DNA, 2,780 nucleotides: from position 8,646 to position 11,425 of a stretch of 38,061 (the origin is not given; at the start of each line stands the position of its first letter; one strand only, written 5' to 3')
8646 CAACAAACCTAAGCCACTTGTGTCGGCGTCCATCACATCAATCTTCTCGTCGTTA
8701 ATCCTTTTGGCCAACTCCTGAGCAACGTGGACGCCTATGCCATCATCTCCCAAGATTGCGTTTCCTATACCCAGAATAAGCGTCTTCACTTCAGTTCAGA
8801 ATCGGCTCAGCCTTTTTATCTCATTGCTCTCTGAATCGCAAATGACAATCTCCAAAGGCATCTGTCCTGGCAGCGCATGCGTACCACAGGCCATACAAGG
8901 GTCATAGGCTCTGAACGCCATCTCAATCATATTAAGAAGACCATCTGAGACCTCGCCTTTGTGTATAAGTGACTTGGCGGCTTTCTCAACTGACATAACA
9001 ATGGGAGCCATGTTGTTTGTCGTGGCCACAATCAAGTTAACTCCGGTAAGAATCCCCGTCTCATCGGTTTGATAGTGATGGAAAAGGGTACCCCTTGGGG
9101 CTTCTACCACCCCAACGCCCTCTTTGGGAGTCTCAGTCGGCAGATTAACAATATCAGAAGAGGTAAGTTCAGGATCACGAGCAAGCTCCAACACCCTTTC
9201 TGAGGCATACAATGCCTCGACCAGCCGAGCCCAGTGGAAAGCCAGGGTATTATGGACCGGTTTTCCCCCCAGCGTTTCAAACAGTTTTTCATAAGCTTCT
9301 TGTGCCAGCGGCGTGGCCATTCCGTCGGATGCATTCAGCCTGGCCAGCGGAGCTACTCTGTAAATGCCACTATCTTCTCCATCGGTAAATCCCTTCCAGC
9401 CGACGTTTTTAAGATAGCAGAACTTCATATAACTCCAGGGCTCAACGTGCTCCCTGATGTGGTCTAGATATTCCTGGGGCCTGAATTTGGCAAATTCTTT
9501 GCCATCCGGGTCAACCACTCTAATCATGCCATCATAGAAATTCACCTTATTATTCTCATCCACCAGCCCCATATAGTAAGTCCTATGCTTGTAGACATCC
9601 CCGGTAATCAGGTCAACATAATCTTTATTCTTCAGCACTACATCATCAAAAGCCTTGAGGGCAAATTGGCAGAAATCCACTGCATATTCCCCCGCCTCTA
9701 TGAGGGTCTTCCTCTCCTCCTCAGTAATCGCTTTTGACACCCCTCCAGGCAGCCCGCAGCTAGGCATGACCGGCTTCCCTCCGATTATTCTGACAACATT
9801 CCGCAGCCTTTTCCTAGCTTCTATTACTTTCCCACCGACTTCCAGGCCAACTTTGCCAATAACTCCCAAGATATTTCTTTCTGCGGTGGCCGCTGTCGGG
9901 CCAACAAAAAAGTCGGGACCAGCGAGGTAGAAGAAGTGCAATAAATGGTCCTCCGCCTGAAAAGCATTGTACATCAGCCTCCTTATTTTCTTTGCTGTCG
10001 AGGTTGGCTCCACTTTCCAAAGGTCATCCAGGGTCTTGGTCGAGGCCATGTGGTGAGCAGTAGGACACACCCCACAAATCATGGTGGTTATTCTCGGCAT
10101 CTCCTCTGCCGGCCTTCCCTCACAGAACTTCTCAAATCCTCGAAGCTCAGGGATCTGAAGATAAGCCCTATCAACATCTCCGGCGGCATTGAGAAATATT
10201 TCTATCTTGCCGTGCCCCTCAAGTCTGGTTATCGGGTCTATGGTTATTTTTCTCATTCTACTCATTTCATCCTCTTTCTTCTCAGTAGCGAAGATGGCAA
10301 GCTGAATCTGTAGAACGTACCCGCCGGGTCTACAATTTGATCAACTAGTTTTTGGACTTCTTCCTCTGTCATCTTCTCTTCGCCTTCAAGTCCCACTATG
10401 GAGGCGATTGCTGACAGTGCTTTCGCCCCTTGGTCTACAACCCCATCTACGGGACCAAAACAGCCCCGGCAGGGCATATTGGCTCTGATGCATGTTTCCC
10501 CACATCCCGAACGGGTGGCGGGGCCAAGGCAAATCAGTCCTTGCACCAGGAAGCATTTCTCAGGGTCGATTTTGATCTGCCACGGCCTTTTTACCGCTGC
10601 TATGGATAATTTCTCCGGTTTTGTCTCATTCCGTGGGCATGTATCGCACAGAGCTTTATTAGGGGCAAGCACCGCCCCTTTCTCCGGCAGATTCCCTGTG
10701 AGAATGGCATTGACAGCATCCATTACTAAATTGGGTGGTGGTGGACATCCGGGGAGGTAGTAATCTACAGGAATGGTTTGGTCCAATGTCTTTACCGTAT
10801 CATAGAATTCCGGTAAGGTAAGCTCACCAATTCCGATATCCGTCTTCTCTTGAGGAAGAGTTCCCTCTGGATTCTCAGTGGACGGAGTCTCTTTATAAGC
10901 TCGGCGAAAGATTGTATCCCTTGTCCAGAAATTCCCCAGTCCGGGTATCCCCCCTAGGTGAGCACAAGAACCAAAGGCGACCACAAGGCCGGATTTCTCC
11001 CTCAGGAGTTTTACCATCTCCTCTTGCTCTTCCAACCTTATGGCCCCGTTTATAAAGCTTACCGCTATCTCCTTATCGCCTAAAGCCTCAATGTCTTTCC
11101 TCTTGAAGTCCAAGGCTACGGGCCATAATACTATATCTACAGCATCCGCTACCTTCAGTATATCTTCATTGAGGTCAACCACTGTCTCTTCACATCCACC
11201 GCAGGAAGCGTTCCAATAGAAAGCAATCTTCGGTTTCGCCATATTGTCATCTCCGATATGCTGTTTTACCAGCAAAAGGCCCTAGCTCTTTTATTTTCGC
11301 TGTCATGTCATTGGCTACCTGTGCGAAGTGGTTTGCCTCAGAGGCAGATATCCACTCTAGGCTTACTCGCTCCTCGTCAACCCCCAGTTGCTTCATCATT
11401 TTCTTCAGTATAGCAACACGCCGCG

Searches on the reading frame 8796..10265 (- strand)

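Call 4: search_protein_families(library=pfam, proteins=[window:8796-10265:-])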
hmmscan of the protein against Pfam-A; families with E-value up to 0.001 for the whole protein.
window:8796-10265:- (489 aa): 1 family
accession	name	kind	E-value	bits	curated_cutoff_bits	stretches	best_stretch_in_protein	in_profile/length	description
PF00374.24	NiFeSe_Hases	-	1.2e-33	117.3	25.8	2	42-120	1-79/508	Nickel-dependent hydrogenase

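Call 5: search_protein_families(library=ncbifam, proteins=[window:8796-10265:-])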
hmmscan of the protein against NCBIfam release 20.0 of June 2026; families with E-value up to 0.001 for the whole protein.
window:8796-10265:- (489 aa): 10 families
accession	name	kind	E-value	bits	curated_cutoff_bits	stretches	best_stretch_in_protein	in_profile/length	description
NF041785.2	VhuA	equivalog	2.5e-122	408.4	800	1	4-433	1-416/418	F420-non-reducing hydrogenase Vhu subunit A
NF033181.1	NiFeSe_hydrog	equivalog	7.2e-44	150.5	600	2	4-127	1-123/507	nickel-dependent hydrogenase large subunit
NF045518.1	H2_NiFeSe_large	exception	2.7e-42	145.2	780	1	6-465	3-482/485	NiFeSe hydrogenase large subunit HysA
TIGR03295.1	frhA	equivalog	1.9e-39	135.8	392.5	2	5-191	3-177/412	coenzyme F420 hydrogenase subunit alpha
NF040828.1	sulfhyd_ShyA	equivalog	1.2e-37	129.8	700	2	300-464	251-412/415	NAD(P)-dependent hydrogenase/sulfhydrogenase 2 subunit alpha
NF040832.1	sulfhyd_HydA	equivalog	3.3e-26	92.3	880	1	7-464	5-423/426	NADPH-dependent hydrogenase/sulfhydrogenase 1 subunit alpha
NF007778.0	PRK10467.1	equivalog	9.5e-25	86.9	969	2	5-120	3-117/567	hydrogenase 2 large subunit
NF007550.0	PRK10170.1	equivalog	3e-22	78.8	1101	2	5-120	17-132/597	Ni/Fe-hydrogenase large subunit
NF041786.2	VhuU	equivalog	1.3e-07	31.3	70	1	442-465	6-29/45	F420-non-reducing hydrogenase selenoprotein subunit VhuU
NF004739.1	PRK06075.1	equivalog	0.00012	21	360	0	18-114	13-111/384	NADH-quinone oxidoreductase subunit D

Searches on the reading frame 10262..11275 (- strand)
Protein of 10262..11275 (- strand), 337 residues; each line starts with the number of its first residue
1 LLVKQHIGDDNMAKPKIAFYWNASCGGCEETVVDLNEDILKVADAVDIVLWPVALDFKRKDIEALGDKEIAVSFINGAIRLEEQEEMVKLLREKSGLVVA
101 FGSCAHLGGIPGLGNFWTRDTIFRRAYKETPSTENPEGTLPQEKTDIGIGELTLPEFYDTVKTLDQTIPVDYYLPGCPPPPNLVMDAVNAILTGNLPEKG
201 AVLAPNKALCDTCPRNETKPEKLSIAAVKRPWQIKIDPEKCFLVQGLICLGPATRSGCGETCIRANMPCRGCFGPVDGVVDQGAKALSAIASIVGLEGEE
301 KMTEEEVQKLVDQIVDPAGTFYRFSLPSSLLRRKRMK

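Call 4: search_protein_families(library=pfam, proteins=[window:10262-11275:-])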
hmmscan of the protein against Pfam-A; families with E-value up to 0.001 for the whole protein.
window:10262-11275:- (337 aa): 1 family
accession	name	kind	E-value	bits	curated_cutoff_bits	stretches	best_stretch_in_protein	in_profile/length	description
PF01058.29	Oxidored_q6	-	5.8e-23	81.5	27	1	25-190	1-127/128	NADH ubiquinone oxidoreductase, 20 Kd subunit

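Call 5: search_protein_families(library=ncbifam, proteins=[window:10262-11275:-])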
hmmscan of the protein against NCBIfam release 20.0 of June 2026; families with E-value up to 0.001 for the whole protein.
window:10262-11275:- (337 aa): 16 families
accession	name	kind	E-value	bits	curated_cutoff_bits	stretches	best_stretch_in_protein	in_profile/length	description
NF045875.1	F420_non_VhuG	exception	4.4e-64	216.5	450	1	14-334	4-284/286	F420-non-reducing hydrogenase subunit VhuG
NF040836.1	sulfhyd_HydD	equivalog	1.6e-23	83.2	500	2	14-130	5-114/261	NADPH-dependent hydrogenase/sulfhydrogenase 1 subunit delta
NF040831.1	sulfhyd_ShyD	equivalog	1.1e-14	54.6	460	2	235-282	165-213/240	NAD(P)-dependent hydrogenase/sulfhydrogenase 2 subunit delta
TIGR03294.1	FrhG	equivalog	1.6e-13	51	245.5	2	15-110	2-93/228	coenzyme F420 hydrogenase subunit gamma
NF005012.1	PRK06411.1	subfamily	8.3e-10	38.4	116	1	157-191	120-154/166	NADH-quinone oxidoreductase subunit NuoB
TIGR01957.1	nuoB_fam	subfamily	4.1e-08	33.2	142.7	1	156-189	103-136/145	NADH-quinone oxidoreductase subunit B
NF011392.0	PRK14817.1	equivalog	6.5e-08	32.5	271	1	157-189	122-154/182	NADH-quinone oxidoreductase subunit B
NF011395.0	PRK14820.1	equivalog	8e-07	29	263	1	157-191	119-153/180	NADH-quinone oxidoreductase subunit B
NF011393.0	PRK14818.1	equivalog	3.4e-06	26.7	255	1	158-187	118-147/173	NADH dehydrogenase subunit B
NF011390.0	PRK14815.1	equivalog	9.5e-06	25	281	1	158-189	120-151/183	NADH dehydrogenase subunit B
NF011394.0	PRK14819.1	equivalog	1.3e-05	24.8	312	1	157-189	118-150/264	NADH-quinone oxidoreductase subunit B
NF011388.0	PRK14813.1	equivalog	1.9e-05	24.6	294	1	158-186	116-144/189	NADH dehydrogenase subunit B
NF009808.0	PRK13292.1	equivalog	2.5e-05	22.3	1156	1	157-188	111-142/791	NADH-quinone oxidoreductase subunit B/C/D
NF011391.0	PRK14816.1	equivalog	2.8e-05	23.8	283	1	156-185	138-167/196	NADH-quinone oxidoreductase subunit B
NF011389.0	PRK14814.1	equivalog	3.5e-05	23.7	285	1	157-189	119-151/186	NADH dehydrogenase subunit B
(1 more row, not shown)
